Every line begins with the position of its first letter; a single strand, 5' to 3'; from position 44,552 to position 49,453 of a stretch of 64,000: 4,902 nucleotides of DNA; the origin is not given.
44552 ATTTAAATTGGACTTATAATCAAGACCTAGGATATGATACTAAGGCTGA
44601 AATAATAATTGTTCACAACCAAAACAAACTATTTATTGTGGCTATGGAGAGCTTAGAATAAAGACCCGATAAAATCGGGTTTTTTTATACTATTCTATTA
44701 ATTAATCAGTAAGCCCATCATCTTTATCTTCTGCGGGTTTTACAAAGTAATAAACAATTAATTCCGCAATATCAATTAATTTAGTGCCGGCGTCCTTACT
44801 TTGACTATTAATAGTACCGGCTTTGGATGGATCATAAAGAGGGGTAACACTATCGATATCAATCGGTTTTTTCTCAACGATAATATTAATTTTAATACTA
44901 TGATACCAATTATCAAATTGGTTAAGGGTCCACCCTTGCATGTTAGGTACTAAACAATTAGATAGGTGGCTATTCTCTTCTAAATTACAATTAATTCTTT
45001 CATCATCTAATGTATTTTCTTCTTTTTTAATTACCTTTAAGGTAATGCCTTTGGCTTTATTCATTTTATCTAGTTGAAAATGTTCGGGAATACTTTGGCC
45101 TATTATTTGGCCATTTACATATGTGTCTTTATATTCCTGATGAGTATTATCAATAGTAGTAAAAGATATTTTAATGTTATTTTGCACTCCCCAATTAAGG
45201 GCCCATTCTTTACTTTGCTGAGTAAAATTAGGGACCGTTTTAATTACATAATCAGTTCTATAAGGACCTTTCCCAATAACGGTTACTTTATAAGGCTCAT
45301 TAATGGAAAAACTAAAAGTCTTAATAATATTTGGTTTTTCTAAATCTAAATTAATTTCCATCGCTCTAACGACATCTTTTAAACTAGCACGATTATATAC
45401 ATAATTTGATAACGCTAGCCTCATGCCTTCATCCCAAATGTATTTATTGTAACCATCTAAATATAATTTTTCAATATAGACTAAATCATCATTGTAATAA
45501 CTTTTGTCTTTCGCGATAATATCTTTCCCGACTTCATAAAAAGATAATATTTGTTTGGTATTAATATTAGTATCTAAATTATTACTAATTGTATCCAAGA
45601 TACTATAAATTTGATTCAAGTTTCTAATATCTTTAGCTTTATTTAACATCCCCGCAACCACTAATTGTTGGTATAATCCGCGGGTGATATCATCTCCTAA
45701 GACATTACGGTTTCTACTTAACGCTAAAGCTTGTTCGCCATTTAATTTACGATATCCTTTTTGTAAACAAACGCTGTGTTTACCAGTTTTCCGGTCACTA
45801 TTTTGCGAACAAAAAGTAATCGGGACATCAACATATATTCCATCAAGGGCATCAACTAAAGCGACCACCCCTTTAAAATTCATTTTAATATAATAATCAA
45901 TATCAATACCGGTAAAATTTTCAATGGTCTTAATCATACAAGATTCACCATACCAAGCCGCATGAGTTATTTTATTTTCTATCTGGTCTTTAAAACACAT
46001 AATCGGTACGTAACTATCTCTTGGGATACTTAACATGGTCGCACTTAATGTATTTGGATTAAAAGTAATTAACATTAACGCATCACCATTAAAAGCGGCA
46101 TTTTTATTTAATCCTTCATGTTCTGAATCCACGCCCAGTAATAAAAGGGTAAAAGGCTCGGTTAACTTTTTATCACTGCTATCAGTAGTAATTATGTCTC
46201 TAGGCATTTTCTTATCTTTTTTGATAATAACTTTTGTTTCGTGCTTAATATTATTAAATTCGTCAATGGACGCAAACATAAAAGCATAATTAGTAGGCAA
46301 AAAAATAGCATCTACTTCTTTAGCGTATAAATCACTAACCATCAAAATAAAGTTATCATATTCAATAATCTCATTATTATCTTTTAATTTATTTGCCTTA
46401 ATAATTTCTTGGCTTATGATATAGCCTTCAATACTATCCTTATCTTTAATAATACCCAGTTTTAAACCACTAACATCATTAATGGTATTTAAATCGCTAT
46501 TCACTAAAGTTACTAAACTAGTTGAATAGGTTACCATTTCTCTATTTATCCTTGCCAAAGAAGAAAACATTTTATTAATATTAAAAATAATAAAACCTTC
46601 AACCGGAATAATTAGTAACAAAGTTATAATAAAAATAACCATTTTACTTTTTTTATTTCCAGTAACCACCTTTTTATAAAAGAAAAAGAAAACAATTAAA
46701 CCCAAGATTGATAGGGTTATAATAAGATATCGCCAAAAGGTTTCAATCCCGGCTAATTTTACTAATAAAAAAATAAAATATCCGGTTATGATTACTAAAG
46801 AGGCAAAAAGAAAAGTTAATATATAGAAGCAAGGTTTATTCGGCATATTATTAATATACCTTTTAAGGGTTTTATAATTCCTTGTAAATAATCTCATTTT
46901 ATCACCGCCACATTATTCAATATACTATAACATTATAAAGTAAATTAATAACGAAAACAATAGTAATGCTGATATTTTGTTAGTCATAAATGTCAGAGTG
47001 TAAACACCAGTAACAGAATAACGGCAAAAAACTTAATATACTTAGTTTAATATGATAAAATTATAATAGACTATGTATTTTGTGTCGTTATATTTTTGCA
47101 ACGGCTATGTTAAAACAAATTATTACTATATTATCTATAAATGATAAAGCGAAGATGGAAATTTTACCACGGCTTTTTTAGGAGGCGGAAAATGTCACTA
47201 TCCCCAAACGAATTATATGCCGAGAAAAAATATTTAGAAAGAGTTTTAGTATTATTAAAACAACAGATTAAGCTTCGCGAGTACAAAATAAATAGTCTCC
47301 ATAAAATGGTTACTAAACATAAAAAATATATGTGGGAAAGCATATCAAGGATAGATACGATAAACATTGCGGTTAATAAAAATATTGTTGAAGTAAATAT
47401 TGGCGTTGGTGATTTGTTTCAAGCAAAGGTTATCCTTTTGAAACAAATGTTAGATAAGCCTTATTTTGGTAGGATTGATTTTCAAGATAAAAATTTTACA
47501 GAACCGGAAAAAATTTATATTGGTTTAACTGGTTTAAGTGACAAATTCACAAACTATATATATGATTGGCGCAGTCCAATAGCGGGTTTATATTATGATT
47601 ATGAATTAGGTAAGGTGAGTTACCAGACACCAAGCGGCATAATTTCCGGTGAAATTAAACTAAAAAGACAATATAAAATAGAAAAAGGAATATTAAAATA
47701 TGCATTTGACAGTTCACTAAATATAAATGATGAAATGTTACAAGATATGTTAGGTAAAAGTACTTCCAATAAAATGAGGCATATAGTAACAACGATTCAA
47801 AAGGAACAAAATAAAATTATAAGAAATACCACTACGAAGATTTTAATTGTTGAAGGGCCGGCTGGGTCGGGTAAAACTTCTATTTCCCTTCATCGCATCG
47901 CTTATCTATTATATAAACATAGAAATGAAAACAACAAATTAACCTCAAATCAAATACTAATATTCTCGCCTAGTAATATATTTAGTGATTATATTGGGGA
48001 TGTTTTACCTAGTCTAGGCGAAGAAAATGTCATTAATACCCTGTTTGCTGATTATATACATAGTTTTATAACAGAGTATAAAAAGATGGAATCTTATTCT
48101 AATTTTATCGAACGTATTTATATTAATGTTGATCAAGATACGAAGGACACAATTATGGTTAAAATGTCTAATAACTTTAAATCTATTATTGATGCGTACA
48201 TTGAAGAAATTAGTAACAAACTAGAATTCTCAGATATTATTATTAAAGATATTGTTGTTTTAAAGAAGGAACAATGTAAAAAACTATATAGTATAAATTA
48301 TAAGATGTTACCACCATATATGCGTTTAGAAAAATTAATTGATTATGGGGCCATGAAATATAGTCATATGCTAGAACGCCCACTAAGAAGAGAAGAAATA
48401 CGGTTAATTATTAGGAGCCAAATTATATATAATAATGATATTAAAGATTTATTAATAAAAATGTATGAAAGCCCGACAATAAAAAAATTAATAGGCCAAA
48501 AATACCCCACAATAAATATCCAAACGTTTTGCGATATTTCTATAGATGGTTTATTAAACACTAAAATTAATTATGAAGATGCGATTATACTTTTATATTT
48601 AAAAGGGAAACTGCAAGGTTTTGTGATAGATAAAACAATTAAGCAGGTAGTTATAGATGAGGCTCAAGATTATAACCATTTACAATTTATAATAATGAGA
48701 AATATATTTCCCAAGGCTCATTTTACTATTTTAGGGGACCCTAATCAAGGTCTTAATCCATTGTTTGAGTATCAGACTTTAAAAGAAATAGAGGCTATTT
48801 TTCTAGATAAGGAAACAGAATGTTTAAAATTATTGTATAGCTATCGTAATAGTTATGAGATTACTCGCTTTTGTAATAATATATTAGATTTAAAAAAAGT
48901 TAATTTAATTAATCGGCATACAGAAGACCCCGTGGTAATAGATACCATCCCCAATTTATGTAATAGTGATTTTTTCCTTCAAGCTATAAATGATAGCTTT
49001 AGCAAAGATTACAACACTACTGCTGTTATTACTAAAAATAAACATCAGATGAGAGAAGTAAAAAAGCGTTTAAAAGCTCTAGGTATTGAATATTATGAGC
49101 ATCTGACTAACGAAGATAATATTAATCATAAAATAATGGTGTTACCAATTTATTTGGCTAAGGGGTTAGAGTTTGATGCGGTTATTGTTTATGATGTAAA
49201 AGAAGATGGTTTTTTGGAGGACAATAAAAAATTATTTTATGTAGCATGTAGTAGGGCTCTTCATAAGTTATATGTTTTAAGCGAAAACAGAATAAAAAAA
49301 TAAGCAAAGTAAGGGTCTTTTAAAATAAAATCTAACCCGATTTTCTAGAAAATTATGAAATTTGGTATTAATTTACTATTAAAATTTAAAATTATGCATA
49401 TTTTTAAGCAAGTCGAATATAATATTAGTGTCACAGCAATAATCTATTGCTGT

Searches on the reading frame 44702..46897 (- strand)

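Call 14: search_protein_families(library=pfam, proteins=[window:44702-46897:-])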
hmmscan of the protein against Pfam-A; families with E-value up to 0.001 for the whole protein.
window:44702-46897:- (731 aa): 2 families
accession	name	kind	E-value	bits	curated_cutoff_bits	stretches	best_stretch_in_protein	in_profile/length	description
PF03816.19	LytR_cpsA_psr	-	2.1e-37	129.1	24.6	1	271-422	2-149/150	LytR_cpsA_psr family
PF03793.24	PASTA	-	8.3e-09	35.7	23.2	0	554-605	2-48/64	PASTA domain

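Call 67: search_protein_families(library=ncbifam, proteins=[window:44702-46897:-], max_evalue=0.00001)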
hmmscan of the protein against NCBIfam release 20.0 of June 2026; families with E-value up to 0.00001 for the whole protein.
window:44702-46897:- (731 aa): 4 families
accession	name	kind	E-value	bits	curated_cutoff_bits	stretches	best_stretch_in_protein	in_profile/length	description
NF051849.1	LCP_trans_Cps2A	equivalog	2.3e-38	132.6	650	1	26-453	12-417/477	LCP family glycopolymer transferase CpsA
NF006897.1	PRK09379.1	equivalog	8.9e-34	117.1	441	1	238-463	49-260/298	polyisoprenyl-teichoic acid--peptidoglycan teichoic acid transferase TagU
NF047591.1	ligase_LytR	equivalog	1.5e-31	109.9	450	1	239-448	48-262/336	glycopolymer--peptidoglycan transferase LytR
TIGR00350.1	lytR_cpsA_psr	domain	6.2e-31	107.7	62.3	1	271-422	3-151/152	LCP family glycopolymer transferase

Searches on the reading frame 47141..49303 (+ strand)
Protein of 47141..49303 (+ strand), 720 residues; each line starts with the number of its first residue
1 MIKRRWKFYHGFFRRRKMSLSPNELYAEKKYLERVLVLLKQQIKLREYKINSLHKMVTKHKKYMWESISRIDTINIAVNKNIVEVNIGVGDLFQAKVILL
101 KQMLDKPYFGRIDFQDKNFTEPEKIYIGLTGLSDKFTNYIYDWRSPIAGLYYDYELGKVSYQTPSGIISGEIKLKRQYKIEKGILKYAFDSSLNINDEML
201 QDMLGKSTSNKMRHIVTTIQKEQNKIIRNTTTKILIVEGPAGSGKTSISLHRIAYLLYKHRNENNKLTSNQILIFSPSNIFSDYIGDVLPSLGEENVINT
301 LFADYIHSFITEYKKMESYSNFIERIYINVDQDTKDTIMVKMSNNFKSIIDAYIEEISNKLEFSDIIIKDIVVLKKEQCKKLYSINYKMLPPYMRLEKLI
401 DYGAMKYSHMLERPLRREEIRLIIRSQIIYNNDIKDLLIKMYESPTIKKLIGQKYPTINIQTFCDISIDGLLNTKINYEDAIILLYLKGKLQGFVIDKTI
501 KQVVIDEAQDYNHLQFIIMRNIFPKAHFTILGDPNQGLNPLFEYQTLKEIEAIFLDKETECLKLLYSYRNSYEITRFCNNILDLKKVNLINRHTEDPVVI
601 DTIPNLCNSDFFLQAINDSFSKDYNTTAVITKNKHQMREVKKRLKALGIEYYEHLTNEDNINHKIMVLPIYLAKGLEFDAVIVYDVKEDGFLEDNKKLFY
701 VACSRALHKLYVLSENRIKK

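Call 14: search_protein_families(library=pfam, proteins=[window:47141-49303:+])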
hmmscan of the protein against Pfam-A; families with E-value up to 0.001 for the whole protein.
window:47141-49303:+ (720 aa): 10 families
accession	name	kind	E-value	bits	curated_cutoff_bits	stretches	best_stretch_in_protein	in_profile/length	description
PF00580.27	UvrD-helicase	-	3.4e-16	60.2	23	1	220-536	2-250/271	UvrD/REP helicase N-terminal domain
PF13361.12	UvrD_C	-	3.4e-10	40.3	25.6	1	658-713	280-346/350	UvrD-like helicase C-terminal domain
PF13538.12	UvrD_C_2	-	2.3e-09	37.4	27.4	1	665-712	2-51/52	UvrD-like helicase C-terminal domain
PF13245.12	AAA_19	-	3.5e-09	37.4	25.1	0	223-331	1-97/134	AAA domain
PF01443.25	Viral_helicase1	-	3.8e-07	30.6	21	0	606-713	126-227/228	Viral superfamily 1 RNA helicase core domain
PF13086.12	AAA_11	-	3.3e-06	27.5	27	1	221-286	4-69/257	AAA domain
PF02562.22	PhoH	-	0.00015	21.8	27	0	218-254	7-41/205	PhoH-like protein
PF00270.35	DEAD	-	0.00021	21.5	26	0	222-295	3-71/167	DEAD/DEAH box helicase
PF25199.1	nSTAND_NTPase5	-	0.00042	20.6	34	1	212-265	21-72/145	Novel STAND NTPase 5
PF09848.15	SLFN-g3_helicase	-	0.00057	19.7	24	0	233-271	2-41/354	Schlafen group 3, DNA/RNA helicase domain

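Call 18: find_encoding_contigs(protein=window:47141-49303:+, flank=3000, max_places=10)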
Protein window:47141-49303:+ (720 aa): 3 contigs read that carry it; 3 places shown.
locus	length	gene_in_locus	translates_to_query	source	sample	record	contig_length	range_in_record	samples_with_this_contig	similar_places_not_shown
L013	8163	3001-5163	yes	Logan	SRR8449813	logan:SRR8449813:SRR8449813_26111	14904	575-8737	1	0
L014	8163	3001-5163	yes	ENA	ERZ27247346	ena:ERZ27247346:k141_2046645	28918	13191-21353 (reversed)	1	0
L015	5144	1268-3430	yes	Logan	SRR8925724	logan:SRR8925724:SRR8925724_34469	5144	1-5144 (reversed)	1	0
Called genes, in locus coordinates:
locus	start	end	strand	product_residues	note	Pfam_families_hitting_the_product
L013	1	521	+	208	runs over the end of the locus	-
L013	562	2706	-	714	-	PF03793:PASTA (faint), PF03816:LytR_cpsA_psr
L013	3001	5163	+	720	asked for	PF00580:UvrD-helicase, PF13086:AAA_11 (faint), PF13245:AAA_19 (faint), PF01443:Viral_helicase1 (faint), PF13361:UvrD_C, PF13538:UvrD_C_2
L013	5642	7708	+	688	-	PF00404:Dockerin_1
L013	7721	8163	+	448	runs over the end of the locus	PF00963:Cohesin (weak), PF12733:Cadherin-like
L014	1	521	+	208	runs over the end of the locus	-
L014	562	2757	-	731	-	PF03793:PASTA (faint), PF03816:LytR_cpsA_psr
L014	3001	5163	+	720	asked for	PF00580:UvrD-helicase, PF13086:AAA_11 (faint), PF13245:AAA_19 (faint), PF01443:Viral_helicase1 (faint), PF13361:UvrD_C, PF13538:UvrD_C_2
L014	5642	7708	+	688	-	PF00404:Dockerin_1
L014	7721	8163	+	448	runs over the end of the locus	PF00963:Cohesin (weak), PF12733:Cadherin-like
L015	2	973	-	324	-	?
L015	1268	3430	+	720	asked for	PF00580:UvrD-helicase, PF13086:AAA_11 (faint), PF13245:AAA_19 (faint), PF01443:Viral_helicase1 (faint), PF13361:UvrD_C, PF13538:UvrD_C_2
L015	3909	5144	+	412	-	?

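Call 21: find_homologous_proteins(query=window:47141-49303:+, max_evalue=1e-50)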
Query window:47141-49303:+ (720 aa): 7327 proteins with E <= 1e-50 among 8000 candidates; the best 120 are listed.
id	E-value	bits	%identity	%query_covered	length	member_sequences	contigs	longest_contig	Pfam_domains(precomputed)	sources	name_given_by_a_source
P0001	0.0e+0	1594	100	100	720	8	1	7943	PF13538.13,PF13086.13,PF01443.25,PF13361.13,PF13245.13,PF00580.28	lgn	-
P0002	7.2e-198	677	48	95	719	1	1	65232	PF13538.13,PF00270.36,PF01443.25,PF13361.13,PF13245.13,PF09848.16,PF00580.28,PF02562.23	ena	-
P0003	1.8e-187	643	49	97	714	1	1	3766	PF13538.13,PF00270.36,PF01443.25,PF13245.13,PF09848.16,PF00580.28,PF02562.23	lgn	-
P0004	2.0e-184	633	48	96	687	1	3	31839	PF13538.13,PF00270.36,PF01443.25,PF13361.13,PF13245.13,PF25199.2,PF00580.28,PF02562.23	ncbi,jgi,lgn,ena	ncbi:MAG: UvrD-helicase domain-containing protein [Bacilli bacterium]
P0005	3.0e-182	626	47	97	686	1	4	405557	PF13538.13,PF00270.36,PF01443.25,PF13361.13,PF13245.13,PF25199.2,PF00580.28,PF02562.23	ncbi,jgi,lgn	jgi:DNA helicase-2/ATP-dependent DNA helicase PcrA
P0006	3.3e-178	612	46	96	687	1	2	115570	PF13538.13,PF00270.36,PF01443.25,PF13245.13,PF00580.28,PF02562.23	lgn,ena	-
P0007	9.7e-169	581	45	97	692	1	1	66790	PF13538.13,PF01443.25,PF13361.13,PF13245.13,PF00580.28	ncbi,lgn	-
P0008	3.1e-163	563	43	97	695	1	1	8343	PF13086.13,PF00270.36,PF01443.25,PF13245.13,PF00580.28,PF02562.23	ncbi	-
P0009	1.1e-159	551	41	95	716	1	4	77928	PF13538.13,PF00270.36,PF01443.25,PF13245.13,PF00580.28,PF02562.23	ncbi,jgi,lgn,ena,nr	ncbi:MAG TPA: hypothetical protein DEP72_03560 [Clostridiales bacterium]|nr:MAG: hypothetical protei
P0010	2.1e-159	550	44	95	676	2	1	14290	PF00270.36,PF01443.25,PF13245.13,PF00580.28,PF02562.23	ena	-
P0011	3.9e-157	543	41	96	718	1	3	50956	PF13538.13,PF00270.36,PF13245.13,PF09848.16,PF25199.2,PF00580.28,PF02562.23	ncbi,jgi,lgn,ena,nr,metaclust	ncbi:MAG TPA: hypothetical protein DCP90_04070 [Clostridiales bacterium]|nr:MAG: hypothetical protei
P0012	2.9e-154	533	42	97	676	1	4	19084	PF13538.13,PF00270.36,PF01443.25,PF13245.13,PF00580.28,PF02562.23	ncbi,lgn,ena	-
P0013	6.4e-154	532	41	97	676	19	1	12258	PF13538.13,PF00270.36,PF01443.25,PF13245.13,PF00580.28,PF02562.23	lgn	-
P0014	9.4e-154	532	43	97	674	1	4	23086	PF13538.13,PF00270.36,PF01443.25,PF13245.13,PF00580.28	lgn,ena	-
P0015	1.4e-153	531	43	97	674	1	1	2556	PF13538.13,PF00270.36,PF01443.25,PF13245.13,PF00580.28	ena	-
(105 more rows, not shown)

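Call 61: find_encoding_contigs(protein=P0002, flank=3000, max_places=2)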
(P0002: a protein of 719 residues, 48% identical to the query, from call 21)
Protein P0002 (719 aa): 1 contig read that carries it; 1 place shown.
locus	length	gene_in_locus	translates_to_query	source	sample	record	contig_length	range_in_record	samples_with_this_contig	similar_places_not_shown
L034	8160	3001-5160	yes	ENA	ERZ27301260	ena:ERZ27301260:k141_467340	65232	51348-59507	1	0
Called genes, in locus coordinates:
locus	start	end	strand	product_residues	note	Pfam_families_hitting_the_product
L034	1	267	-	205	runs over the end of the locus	PF01726:LexA_DNA_bind, PF00717:Peptidase_S24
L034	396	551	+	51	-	-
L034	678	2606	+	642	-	PF00456:Transketolase_N, PF02779:Transket_pyr, PF22613:Transketolase_C_1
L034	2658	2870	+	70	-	PF03672:UPF0154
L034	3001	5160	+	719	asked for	PF00270:DEAD (faint), PF00580:UvrD-helicase, PF02562:PhoH (faint), PF01443:Viral_helicase1 (faint), PF09848:SLFN-g3_helicase (faint), PF13245:AAA_19 (faint), PF13361:UvrD_C, PF13538:UvrD_C_2 (weak)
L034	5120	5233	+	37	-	-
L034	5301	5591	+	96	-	PF05402:PqqD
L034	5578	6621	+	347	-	PF04055:Radical_SAM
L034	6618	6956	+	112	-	PF00717:Peptidase_S24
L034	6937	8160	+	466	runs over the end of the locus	PF04055:Radical_SAM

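Call 62: find_encoding_contigs(protein=P0003, flank=3000, max_places=2)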
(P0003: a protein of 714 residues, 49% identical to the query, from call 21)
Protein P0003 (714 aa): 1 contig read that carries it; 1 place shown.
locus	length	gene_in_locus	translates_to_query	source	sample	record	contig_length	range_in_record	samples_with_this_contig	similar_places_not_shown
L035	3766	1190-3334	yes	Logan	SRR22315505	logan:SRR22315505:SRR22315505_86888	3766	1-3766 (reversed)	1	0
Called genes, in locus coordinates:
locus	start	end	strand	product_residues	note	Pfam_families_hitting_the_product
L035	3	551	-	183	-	?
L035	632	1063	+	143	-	PF02639:DUF188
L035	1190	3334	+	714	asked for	PF02562:PhoH (faint), PF00270:DEAD (faint), PF00580:UvrD-helicase, PF09848:SLFN-g3_helicase (faint), PF13245:AAA_19 (weak), PF01443:Viral_helicase1 (weak), PF13538:UvrD_C_2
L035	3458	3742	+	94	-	PF05402:PqqD (weak)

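Call 67: search_protein_families(library=ncbifam, proteins=[window:47141-49303:+], max_evalue=0.00001)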
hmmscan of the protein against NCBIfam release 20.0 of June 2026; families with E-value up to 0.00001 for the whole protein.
window:47141-49303:+ (720 aa): 7 families
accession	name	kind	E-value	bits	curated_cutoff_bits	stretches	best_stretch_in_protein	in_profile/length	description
NF041464.1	HelD_BACSU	equivalog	1.6e-148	496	419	2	21-401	4-397/779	RNA polymerase recycling motor HelD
NF041254.1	motor_HelR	exception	1.3e-36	126.2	750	1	106-306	78-272/706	RNA polymerase recycling motor ATPase HelR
NF041258.1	motor_HelR_2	exception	3.2e-36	124.8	1100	1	109-309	67-258/713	RNA polymerase recycling motor ATPase HelR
NF041465.1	HelD_MYCSM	equivalog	4.1e-32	111.1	1051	1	119-306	77-260/719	RNA polymerase recycling motor HelD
TIGR01075.1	uvrD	equivalog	1.4e-11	43.4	1144.45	0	500-591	209-301/715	DNA helicase II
NF008743.0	PRK11773.1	equivalog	7.2e-11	41.2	965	0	213-263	4-53/720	DNA helicase II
NF008276.0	PRK11054.1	equivalog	3.8e-06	25.7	543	0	190-266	168-243/684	DNA helicase IV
